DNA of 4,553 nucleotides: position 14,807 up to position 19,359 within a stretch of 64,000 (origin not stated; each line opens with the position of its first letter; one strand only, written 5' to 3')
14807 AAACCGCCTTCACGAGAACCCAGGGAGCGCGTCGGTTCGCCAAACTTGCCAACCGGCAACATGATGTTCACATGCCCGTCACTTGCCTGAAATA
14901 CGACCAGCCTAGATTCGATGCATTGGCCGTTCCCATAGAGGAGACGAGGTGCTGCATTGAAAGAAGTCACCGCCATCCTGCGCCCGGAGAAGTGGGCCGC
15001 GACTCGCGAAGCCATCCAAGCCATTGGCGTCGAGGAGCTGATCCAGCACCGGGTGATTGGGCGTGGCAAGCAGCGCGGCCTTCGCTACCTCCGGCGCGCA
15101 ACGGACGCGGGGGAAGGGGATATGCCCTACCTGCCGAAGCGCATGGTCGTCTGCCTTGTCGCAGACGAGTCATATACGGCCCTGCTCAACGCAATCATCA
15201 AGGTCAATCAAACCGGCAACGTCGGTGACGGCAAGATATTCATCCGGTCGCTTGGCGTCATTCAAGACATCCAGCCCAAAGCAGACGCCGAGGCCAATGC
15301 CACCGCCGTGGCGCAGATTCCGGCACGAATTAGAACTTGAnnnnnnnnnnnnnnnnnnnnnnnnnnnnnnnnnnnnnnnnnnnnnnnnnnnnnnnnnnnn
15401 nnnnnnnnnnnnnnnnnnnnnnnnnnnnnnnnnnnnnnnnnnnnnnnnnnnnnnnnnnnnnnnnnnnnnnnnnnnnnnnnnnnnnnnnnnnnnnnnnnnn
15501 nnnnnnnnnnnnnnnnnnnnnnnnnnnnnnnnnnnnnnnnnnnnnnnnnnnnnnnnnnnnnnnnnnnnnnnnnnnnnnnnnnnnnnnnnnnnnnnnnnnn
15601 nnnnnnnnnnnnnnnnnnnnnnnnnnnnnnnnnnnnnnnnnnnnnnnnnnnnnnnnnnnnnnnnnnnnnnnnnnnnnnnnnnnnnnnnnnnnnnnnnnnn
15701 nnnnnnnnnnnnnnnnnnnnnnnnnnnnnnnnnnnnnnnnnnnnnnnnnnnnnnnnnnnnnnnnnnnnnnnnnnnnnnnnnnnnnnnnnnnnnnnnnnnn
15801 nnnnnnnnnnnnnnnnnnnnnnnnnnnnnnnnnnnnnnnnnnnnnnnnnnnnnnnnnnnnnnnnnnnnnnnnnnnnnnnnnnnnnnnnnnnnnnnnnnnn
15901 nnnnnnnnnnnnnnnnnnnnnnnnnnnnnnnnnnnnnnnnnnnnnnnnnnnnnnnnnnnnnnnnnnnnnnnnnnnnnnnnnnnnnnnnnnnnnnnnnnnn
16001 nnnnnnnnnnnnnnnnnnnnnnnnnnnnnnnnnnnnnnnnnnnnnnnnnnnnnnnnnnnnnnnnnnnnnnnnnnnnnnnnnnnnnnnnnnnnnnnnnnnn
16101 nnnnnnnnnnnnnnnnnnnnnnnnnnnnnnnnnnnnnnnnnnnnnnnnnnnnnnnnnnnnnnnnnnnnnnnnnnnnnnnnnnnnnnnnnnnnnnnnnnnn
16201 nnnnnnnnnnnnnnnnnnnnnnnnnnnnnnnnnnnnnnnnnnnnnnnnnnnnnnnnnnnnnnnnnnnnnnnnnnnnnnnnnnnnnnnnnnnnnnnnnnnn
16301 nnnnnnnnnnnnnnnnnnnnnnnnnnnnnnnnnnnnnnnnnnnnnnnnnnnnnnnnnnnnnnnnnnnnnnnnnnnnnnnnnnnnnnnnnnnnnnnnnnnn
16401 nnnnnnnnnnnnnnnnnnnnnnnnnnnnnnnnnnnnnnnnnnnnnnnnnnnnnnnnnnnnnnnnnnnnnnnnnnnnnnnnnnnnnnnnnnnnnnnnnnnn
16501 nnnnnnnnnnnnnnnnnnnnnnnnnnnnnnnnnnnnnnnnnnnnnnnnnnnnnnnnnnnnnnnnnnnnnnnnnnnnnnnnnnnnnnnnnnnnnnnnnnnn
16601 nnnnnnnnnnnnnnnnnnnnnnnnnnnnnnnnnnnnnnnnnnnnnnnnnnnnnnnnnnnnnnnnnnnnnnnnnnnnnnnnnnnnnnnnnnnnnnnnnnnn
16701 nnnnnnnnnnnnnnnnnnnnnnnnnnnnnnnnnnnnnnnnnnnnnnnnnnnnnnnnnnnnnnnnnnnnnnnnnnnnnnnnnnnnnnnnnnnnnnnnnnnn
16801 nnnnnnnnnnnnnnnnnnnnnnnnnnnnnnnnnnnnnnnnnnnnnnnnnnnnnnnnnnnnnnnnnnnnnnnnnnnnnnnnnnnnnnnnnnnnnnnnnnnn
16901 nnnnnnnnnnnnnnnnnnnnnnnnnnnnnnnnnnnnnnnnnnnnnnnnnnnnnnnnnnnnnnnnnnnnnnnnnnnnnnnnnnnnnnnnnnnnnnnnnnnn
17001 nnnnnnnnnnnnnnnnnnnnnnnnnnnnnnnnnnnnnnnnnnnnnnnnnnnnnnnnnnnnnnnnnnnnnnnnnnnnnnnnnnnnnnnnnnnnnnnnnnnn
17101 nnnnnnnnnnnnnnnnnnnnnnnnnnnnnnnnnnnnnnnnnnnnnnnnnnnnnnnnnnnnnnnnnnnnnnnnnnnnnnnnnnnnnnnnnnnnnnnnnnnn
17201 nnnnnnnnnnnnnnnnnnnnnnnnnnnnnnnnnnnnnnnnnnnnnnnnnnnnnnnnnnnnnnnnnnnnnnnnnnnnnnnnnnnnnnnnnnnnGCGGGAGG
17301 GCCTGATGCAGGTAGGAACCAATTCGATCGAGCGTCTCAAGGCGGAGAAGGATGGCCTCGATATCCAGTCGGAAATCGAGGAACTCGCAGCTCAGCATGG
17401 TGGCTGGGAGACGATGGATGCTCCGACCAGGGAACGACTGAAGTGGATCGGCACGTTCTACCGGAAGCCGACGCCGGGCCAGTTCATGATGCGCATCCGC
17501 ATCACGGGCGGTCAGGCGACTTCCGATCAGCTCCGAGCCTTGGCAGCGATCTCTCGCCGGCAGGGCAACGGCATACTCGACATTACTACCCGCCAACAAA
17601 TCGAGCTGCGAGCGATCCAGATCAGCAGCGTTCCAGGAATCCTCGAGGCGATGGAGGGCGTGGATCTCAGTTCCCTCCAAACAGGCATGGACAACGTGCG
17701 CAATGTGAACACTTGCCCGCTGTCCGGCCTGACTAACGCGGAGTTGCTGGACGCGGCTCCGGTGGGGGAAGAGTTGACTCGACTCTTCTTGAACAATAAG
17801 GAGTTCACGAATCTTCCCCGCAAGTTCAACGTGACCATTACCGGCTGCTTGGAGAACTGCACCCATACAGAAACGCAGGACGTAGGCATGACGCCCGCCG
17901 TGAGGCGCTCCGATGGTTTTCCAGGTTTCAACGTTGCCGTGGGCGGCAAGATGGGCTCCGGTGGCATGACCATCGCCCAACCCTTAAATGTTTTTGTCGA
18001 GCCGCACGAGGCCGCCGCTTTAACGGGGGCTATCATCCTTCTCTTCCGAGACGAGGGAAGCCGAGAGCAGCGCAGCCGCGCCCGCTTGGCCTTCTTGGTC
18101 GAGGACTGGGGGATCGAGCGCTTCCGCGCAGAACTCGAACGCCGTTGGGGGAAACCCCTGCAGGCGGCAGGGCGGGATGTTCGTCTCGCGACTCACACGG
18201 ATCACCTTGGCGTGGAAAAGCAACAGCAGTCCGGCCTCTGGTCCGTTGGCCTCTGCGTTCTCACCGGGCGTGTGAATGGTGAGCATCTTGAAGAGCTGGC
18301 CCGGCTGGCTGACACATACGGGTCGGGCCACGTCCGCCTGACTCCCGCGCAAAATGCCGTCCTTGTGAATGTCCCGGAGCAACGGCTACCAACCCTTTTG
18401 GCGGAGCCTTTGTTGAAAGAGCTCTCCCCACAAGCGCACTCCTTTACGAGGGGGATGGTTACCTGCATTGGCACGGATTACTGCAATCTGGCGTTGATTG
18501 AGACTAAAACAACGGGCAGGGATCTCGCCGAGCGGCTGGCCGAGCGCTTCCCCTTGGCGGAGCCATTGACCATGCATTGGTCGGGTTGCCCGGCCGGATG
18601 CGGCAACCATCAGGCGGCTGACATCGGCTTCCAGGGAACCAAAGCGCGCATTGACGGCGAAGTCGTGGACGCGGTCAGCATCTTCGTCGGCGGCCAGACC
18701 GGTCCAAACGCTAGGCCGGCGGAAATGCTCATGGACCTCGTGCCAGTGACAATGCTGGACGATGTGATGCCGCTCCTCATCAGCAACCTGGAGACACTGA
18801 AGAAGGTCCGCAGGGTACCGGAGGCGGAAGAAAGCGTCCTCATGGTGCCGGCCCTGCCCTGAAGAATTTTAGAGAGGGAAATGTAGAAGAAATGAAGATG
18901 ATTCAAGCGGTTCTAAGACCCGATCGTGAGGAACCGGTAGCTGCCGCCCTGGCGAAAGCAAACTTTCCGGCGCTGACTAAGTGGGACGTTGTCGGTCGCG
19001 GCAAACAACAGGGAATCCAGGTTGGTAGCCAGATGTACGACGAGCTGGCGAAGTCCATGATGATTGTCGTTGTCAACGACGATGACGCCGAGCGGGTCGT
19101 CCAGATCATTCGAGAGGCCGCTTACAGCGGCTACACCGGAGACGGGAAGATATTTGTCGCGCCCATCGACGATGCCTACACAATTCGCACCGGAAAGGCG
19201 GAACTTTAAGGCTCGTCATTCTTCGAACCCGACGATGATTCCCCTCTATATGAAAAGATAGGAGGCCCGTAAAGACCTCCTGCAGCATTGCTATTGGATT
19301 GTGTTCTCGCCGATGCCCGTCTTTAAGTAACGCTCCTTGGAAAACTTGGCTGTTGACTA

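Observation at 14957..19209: P-II / sulfite-oxidase-fold Mo enzyme / NNP transporter / NirA / P-II operon: candidate non-canonical assimilatory nitrate reductase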

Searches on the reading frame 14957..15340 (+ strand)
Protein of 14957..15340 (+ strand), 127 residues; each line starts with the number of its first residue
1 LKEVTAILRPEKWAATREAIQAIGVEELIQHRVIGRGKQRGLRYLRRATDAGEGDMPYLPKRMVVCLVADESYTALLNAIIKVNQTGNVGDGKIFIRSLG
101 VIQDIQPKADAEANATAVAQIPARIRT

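Call 3: search_protein_families(library=pfam, proteins=[window:14957-15340:+], max_evalue=0.01)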
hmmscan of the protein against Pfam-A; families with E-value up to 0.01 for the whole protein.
window:14957-15340:+ (127 aa): 1 family
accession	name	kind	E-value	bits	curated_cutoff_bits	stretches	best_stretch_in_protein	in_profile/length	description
PF00543.27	P-II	-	9.9e-15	55.2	25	1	1-106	1-99/102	Nitrogen regulatory protein P-II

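Call 4: search_protein_families(library=ncbifam, proteins=[window:14957-15340:+], max_evalue=0.01)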
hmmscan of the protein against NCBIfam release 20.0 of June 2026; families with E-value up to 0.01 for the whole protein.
window:14957-15340:+ (127 aa): 2 families
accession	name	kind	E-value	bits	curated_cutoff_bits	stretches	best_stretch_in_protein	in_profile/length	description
NF007946.0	PRK10665.1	equivalog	7e-15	55.8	181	1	1-106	1-103/112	P-II family nitrogen regulator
NF008111.0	PRK10858.1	equivalog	2.3e-14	53.8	202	1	1-105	1-102/112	nitrogen regulatory protein P-II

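Call 48: search_solved_structures(query=window:14957-15340:+, max_evalue=0.001, show_alignments=1)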
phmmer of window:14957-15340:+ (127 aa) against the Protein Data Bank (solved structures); distinct sequences matched with E-value up to 0.001: 39.
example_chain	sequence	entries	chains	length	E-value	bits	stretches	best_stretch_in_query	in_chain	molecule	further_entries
9p1x_G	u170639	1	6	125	1.3e-18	70.6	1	1-105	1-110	P-II family nitrogen regulatory protein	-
3mhy_A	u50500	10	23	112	5.6e-14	55.7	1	1-103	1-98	PII-like protein Pz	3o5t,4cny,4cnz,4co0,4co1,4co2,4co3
1hwu_A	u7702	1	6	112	1.8e-13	54.1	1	1-101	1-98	PII PROTEIN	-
1gnk_A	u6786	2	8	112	3.4e-13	53.2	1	1-105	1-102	PROTEIN (GLNK) | Nitrogen regulatory protein P-II 2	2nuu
2gnk_A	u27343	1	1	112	3.5e-13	53.2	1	1-105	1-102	PROTEIN (NITROGEN REGULATORY PROTEIN)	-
2ns1_B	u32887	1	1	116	3.8e-13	53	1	1-105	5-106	Nitrogen regulatory protein P-II 2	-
2eg1_A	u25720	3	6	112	4.6e-12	49.6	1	1-99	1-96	Nitrogen regulatory protein P-II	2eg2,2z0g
1pil_A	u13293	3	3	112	5.4e-12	49.3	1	1-102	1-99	SIGNAL TRANSDUCING PROTEIN P2 | PII | Nitrogen regulatory protein P-II 1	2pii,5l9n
2gw8_A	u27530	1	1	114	1.2e-11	48.1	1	1-98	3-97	PII signal transduction protein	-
3t9z_A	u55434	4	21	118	3e-11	46.9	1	1-98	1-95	Nitrogen regulatory protein P-II (GlnB-3)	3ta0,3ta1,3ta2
3o8w_A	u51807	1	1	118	3.1e-11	46.9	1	1-98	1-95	Nitrogen regulatory protein P-II (GlnB-1)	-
5ovo_B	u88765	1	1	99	2e-10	44.2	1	58-103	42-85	Nitrogen regulatory protein P-II 1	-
6yc7_A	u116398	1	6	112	5.7e-09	39.6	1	1-102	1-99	PII protein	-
7p52_A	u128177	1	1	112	6.3e-09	39.4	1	1-108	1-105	Nitrogen regulatory protein GlnK1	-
2j9c_A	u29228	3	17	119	6.6e-09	39.4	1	1-109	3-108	HYPOTHETICAL NITROGEN REGULATORY PII-LIKE PROTEIN MJ0059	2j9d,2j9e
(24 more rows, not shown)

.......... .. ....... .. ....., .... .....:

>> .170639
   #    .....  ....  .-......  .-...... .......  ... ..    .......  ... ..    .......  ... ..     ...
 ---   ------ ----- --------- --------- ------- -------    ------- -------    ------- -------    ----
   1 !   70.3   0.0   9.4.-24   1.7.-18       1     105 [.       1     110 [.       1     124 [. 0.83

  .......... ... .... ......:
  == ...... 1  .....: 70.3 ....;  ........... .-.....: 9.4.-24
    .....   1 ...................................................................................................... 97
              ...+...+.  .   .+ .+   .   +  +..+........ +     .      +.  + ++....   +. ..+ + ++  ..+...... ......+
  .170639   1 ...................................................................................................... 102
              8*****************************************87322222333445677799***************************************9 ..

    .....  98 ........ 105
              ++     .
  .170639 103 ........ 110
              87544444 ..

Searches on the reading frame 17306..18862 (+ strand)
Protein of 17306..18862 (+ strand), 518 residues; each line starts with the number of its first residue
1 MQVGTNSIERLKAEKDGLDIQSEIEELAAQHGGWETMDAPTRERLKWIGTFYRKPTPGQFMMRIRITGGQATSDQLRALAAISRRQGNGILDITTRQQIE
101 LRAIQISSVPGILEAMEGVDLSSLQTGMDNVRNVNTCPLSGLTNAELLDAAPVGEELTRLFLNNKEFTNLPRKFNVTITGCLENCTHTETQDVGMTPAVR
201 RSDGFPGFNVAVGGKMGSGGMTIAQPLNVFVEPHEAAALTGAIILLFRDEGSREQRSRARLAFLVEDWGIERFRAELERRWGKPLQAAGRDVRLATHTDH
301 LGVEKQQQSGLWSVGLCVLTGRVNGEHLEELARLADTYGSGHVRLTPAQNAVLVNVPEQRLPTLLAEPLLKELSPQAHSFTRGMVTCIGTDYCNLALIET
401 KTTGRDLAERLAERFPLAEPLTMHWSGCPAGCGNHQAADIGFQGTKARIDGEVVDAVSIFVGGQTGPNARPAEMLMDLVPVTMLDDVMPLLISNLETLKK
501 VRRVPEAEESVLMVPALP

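Call 3: search_protein_families(library=pfam, proteins=[window:17306-18862:+], max_evalue=0.01)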
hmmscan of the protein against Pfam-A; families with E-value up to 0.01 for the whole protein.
window:17306-18862:+ (518 aa): 2 families
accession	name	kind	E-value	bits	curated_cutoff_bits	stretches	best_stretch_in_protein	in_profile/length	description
PF01077.27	NIR_SIR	-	2.1e-54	183.7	27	2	128-284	2-157/158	Nitrite and sulphite reductase 4Fe-4S domain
PF03460.22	NIR_SIR_ferr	-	6.7e-37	125.5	24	2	53-117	2-67/69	Nitrite/Sulfite reductase ferredoxin-like half domain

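Call 4: search_protein_families(library=ncbifam, proteins=[window:17306-18862:+], max_evalue=0.01)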
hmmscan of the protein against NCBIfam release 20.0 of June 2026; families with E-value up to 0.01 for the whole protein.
window:17306-18862:+ (518 aa): 11 families
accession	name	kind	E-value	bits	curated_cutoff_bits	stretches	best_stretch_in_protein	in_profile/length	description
NF007125.0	PRK09566.1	equivalog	3.9e-154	513.9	594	1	5-498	12-509/513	ferredoxin--nitrite reductase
NF007126.0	PRK09567.1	equivalog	5.5e-98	328.6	523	1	8-493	68-558/595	NirA family protein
TIGR02435.1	CobG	equivalog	8.2e-59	199.5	234.8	1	55-446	13-385/388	precorrin-3B synthase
NF010029.0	PRK13504.1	equivalog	1.4e-56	192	457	2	168-465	213-515/575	NADPH-dependent assimilatory sulfite reductase hemoprotein subunit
TIGR02041.1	CysI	equivalog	6.4e-41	140.4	756.55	2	168-445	192-479/541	assimilatory sulfite reductase (NADPH) hemoprotein subunit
TIGR02042.1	sir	equivalog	2.4e-36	125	731.5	1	169-482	222-539/581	sulfite reductase, ferredoxin dependent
TIGR02374.1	nitri_red_nirB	equivalog_domain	2.7e-24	85.6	578.35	2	297-501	546-742/794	nitrite reductase large subunit NirB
TIGR02912.1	sulfite_red_C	equivalog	2.5e-19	69.4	324.1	2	57-195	18-158/314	sulfite reductase subunit C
TIGR02066.1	dsrB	equivalog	1.3e-15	57.3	341.5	2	311-446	30-169/341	dissimilatory-type sulfite reductase subunit beta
TIGR02064.1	dsrA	equivalog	1.2e-13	50.7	392.85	2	61-192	83-216/402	dissimilatory-type sulfite reductase subunit alpha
NF011565.0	PRK14989.1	subfamily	1.4e-12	46.6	883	2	58-215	563-709/847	nitrite reductase large subunit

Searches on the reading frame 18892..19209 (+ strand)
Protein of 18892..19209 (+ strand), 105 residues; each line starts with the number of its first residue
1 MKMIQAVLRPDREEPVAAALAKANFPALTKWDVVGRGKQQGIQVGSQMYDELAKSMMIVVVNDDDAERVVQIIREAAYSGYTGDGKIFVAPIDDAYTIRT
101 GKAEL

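Call 3: search_protein_families(library=pfam, proteins=[window:18892-19209:+], max_evalue=0.01)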
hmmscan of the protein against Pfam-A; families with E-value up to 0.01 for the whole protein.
window:18892-19209:+ (105 aa): 1 family
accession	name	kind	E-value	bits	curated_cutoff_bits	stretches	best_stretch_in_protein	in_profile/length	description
PF00543.27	P-II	-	1.1e-26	93.5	25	1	1-102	1-102/102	Nitrogen regulatory protein P-II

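Call 4: search_protein_families(library=ncbifam, proteins=[window:18892-19209:+], max_evalue=0.01)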
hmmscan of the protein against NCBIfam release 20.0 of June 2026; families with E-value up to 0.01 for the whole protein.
window:18892-19209:+ (105 aa): 3 families
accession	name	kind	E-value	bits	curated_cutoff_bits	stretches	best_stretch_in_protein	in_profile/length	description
NF007946.0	PRK10665.1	equivalog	6.4e-15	55.9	181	1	1-104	1-108/112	P-II family nitrogen regulator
NF008111.0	PRK10858.1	equivalog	1.7e-12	47.7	202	1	1-102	1-106/112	nitrogen regulatory protein P-II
NF045581.1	PG0541_fam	equivalog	2.3e-05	24.3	45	1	3-76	2-76/91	PG0541 family transporter-associated protein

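Call 49: search_solved_structures(query=window:18892-19209:+, max_evalue=0.001, show_alignments=1)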
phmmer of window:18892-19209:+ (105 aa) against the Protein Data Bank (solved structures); distinct sequences matched with E-value up to 0.001: 41.
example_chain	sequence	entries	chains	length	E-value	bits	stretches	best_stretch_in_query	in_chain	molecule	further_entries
9p1x_H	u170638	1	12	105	4e-29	104.3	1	1-104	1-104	P-II family nitrogen regulatory protein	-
3o8w_A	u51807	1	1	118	3.2e-18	69.3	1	1-104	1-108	Nitrogen regulatory protein P-II (GlnB-1)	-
3t9z_A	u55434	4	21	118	5.8e-18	68.5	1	1-104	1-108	Nitrogen regulatory protein P-II (GlnB-3)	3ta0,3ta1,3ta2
3ncp_A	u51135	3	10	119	9.3e-18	67.9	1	1-102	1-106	Nitrogen regulatory protein P-II (GlnB-2)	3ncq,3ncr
7p4v_A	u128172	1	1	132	9.8e-18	67.8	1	1-102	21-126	GlnK1 from Methanothermococcus thermolithotrophicus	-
4ozj_A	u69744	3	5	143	2.6e-16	63.2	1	2-103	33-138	Nitrogen regulatory protein P-II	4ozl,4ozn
2eg1_A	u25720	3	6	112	7.4e-16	61.8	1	1-102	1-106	Nitrogen regulatory protein P-II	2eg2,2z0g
7p52_A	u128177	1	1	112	4.6e-15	59.2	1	1-101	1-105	Nitrogen regulatory protein GlnK1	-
2gw8_A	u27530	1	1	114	4.7e-15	59.2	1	1-102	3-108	PII signal transduction protein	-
2j9c_A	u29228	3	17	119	5.7e-15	58.9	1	1-101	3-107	HYPOTHETICAL NITROGEN REGULATORY PII-LIKE PROTEIN MJ0059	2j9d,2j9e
2j9d_E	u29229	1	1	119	5.7e-15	58.9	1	1-101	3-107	HYPOTHETICAL NITROGEN REGULATORY PII-LIKE PROTEIN MJ0059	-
7p4y_A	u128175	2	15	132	7.4e-15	58.6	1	1-101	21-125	GlnK2 from Methanothermococcus thermolithotrophicus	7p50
1gnk_A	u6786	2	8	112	4.4e-14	56.1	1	1-104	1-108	PROTEIN (GLNK) | Nitrogen regulatory protein P-II 2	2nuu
2gnk_A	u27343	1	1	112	4.4e-14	56.1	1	1-104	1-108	PROTEIN (NITROGEN REGULATORY PROTEIN)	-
2ns1_B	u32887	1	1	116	5.2e-14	55.8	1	1-104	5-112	Nitrogen regulatory protein P-II 2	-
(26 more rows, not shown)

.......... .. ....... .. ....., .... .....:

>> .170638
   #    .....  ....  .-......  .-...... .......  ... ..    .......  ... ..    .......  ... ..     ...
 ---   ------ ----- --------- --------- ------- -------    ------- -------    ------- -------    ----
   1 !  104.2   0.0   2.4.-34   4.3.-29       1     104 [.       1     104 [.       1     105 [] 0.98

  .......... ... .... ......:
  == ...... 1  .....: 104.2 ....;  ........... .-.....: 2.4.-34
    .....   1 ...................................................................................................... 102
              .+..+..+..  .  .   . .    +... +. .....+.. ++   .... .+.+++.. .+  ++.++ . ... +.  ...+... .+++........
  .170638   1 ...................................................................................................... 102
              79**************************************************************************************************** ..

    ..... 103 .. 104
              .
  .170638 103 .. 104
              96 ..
